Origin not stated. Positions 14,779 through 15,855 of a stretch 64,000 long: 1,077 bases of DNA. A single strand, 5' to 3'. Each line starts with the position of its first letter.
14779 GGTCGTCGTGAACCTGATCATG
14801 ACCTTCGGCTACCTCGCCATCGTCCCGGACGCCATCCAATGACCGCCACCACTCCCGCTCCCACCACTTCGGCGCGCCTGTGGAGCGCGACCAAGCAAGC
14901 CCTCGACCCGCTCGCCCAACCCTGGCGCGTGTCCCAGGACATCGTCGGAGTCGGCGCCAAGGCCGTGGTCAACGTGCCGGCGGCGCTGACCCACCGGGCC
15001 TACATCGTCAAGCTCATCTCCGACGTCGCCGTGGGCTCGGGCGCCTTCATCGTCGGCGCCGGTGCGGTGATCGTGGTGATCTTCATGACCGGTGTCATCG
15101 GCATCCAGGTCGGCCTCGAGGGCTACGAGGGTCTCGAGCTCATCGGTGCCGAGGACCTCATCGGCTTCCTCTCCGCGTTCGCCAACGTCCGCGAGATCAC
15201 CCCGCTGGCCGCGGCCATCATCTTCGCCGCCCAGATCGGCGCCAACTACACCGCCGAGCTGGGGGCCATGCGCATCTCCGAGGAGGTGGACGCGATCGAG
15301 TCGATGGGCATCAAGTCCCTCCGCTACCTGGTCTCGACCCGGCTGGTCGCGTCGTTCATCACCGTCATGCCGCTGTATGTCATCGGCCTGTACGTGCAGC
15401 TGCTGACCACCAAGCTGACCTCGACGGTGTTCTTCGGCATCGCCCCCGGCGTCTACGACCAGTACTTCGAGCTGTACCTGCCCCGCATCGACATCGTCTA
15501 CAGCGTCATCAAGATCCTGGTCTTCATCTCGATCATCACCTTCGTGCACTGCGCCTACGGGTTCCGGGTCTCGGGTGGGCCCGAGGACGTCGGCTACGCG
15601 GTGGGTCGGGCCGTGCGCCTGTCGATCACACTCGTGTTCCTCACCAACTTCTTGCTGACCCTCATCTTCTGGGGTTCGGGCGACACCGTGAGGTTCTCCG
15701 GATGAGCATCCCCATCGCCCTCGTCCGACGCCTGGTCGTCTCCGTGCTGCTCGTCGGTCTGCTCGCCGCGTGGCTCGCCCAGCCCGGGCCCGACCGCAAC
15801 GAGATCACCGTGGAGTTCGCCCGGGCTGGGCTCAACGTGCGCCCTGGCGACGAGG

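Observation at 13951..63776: A 24-bp palindrome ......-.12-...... at nine promoter-proximal sites defines a candidate TetR regulon joining mce, mkl and the catabolic genes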

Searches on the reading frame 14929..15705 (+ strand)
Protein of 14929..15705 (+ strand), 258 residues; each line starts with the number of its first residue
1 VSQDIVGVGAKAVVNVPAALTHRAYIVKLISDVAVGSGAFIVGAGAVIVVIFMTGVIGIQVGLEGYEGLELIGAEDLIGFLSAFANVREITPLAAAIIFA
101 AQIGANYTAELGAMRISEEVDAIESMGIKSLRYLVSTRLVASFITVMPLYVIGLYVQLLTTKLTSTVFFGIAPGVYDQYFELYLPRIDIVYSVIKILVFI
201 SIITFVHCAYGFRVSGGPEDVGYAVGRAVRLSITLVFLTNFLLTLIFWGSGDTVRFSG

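Call 12: search_protein_families(library=pfam, proteins=[window:14929-15705:+])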
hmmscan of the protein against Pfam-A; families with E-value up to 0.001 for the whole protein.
window:14929-15705:+ (258 aa): 1 family
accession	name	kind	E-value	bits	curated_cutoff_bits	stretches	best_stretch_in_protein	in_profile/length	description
PF02405.21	MlaE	-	1.4e-59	201.7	22.5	1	41-246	7-212/212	Permease MlaE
